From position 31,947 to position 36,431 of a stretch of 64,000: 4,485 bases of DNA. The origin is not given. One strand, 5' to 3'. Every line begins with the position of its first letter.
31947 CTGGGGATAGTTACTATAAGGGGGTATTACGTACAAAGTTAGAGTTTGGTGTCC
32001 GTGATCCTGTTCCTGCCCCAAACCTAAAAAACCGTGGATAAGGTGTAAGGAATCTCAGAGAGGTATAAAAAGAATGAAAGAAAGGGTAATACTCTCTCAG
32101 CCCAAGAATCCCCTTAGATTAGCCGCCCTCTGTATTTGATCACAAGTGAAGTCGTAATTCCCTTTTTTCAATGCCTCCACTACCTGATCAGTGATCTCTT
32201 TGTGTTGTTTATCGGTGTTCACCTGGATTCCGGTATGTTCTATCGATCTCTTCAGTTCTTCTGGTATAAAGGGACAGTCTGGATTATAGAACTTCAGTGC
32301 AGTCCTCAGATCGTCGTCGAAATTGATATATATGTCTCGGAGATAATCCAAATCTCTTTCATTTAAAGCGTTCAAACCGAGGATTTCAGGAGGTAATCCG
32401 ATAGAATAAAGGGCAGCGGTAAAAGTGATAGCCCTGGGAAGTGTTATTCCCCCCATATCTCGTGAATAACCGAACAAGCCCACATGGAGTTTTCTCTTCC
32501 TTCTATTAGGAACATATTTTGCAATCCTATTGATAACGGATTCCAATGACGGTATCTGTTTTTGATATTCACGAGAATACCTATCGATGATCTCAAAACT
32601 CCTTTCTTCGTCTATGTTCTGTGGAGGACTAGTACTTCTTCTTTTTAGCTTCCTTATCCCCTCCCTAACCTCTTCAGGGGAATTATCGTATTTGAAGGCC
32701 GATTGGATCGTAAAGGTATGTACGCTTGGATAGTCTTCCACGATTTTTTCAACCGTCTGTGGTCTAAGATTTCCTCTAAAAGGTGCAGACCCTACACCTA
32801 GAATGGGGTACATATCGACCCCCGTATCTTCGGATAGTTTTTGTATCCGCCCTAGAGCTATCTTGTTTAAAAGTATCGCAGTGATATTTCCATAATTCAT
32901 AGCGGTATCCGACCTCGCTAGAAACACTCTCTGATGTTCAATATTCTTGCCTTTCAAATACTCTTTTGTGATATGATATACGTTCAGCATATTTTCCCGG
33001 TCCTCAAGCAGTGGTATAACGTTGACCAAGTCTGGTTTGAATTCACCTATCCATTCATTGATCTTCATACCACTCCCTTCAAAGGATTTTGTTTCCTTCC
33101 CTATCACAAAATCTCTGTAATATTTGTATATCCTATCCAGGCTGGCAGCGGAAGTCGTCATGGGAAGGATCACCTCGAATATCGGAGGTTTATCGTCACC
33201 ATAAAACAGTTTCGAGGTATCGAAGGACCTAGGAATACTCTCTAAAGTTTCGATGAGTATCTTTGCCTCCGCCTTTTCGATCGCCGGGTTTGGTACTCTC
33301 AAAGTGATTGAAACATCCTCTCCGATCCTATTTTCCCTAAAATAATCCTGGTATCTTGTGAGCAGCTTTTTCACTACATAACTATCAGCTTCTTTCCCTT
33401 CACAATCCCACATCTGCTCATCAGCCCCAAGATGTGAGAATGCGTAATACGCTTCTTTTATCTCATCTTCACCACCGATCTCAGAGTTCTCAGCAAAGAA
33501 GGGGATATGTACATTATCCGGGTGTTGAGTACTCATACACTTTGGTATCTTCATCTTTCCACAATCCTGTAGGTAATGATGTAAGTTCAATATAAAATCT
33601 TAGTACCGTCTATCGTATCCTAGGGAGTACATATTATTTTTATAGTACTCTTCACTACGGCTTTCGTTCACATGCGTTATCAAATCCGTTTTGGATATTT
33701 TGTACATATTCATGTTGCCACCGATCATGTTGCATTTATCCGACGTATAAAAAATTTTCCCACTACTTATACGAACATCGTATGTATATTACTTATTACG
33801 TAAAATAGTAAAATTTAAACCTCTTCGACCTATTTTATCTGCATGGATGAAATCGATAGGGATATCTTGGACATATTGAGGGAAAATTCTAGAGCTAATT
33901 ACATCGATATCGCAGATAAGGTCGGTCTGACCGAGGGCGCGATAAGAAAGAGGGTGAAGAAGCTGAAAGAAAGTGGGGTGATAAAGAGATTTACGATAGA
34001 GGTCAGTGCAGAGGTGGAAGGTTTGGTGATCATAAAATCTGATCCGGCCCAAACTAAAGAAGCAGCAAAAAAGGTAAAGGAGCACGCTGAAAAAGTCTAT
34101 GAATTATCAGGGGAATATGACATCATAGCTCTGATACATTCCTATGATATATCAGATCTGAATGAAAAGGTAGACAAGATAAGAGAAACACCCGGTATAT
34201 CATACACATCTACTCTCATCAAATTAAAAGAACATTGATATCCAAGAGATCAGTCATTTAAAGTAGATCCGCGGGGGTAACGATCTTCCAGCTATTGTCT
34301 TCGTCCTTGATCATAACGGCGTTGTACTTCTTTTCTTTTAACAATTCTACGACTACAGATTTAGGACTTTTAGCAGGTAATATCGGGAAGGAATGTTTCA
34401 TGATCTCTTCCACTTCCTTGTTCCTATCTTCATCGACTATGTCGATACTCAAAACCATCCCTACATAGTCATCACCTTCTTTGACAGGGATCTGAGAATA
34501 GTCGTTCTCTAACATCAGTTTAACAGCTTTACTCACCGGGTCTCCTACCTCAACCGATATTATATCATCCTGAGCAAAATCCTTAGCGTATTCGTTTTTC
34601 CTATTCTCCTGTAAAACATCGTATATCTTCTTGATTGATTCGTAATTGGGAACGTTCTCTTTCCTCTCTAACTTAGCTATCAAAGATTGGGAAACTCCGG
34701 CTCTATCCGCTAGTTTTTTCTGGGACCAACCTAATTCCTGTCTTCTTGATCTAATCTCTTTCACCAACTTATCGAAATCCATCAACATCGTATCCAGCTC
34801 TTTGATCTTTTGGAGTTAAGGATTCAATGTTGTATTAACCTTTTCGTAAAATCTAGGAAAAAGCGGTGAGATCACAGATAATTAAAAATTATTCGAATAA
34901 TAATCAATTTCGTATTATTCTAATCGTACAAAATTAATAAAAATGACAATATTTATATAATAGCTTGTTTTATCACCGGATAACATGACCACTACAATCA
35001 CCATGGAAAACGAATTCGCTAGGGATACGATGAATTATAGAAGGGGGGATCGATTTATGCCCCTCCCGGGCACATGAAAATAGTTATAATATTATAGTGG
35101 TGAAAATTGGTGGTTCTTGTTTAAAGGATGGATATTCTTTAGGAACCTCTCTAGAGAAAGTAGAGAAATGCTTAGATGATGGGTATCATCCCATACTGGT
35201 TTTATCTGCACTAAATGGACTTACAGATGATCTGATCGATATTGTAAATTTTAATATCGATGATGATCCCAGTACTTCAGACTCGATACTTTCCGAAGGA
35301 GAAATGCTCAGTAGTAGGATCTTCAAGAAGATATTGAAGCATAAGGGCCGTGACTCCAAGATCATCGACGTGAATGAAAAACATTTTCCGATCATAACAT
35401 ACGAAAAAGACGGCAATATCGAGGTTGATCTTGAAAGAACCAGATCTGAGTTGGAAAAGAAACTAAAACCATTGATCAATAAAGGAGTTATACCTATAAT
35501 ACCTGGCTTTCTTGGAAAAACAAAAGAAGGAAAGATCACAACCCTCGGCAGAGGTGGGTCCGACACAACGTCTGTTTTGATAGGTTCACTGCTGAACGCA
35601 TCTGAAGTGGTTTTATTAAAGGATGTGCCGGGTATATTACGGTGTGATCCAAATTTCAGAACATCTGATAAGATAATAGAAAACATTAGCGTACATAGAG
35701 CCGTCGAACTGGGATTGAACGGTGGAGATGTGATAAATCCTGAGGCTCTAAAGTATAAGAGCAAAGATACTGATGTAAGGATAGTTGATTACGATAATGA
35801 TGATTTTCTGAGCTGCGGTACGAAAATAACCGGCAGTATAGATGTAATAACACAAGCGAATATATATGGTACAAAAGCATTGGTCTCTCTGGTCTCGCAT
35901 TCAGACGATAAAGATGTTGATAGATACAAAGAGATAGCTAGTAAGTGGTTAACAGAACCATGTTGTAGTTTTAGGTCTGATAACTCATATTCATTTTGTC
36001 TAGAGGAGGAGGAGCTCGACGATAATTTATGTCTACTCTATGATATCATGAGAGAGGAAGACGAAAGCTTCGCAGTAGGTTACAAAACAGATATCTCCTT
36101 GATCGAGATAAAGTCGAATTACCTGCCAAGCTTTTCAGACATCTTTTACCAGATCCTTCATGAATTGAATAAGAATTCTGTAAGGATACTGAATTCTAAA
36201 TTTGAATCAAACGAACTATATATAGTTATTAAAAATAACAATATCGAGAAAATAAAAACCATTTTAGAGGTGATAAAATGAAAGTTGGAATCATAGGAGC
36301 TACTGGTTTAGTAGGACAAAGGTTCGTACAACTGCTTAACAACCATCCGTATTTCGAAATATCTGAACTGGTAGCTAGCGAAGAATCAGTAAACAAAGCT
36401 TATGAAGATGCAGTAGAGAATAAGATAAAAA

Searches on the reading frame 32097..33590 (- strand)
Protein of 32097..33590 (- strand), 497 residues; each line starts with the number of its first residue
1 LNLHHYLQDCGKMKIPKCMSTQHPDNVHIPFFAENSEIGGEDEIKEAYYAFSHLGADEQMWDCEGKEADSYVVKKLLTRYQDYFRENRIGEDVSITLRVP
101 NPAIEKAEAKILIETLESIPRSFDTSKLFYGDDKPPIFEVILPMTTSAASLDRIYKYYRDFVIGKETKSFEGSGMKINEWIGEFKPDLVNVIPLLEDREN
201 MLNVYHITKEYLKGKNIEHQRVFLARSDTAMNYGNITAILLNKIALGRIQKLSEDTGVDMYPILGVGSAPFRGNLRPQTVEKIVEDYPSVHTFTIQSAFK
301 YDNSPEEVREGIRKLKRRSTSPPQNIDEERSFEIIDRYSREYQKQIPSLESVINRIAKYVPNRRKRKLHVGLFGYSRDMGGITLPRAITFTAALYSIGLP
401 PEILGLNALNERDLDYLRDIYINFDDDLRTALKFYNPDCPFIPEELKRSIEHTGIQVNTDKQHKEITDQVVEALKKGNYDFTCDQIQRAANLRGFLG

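Call 94: search_protein_families(library=pfam, proteins=[window:32097-33590:-], max_evalue=0.00001)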
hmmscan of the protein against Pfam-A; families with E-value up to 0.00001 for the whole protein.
window:32097-33590:- (497 aa): 1 family
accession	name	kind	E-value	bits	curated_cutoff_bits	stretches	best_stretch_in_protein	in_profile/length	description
PF14010.12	PEPcase_2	-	1.3e-193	644.4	25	1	15-497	1-493/493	Phosphoenolpyruvate carboxylase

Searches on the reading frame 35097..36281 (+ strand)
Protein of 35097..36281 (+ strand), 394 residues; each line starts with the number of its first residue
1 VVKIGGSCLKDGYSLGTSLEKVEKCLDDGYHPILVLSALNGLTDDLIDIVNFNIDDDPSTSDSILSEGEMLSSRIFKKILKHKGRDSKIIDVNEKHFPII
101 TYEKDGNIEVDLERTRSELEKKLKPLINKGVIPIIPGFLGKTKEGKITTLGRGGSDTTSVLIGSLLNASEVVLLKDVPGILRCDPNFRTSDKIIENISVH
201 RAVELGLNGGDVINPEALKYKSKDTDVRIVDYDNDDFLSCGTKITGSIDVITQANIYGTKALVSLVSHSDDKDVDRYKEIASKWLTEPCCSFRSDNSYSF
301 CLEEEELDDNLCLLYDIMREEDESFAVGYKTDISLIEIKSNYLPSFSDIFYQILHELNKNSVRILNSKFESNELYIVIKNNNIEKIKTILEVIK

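Call 94: search_protein_families(library=pfam, proteins=[window:35097-36281:+], max_evalue=0.00001)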
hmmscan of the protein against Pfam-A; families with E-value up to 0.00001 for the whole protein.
window:35097-36281:+ (394 aa): 1 family
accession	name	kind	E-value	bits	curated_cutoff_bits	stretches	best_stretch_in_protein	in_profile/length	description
PF00696.33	AA_kinase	-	2e-35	123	24.9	1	2-231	5-234/234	Amino acid kinase family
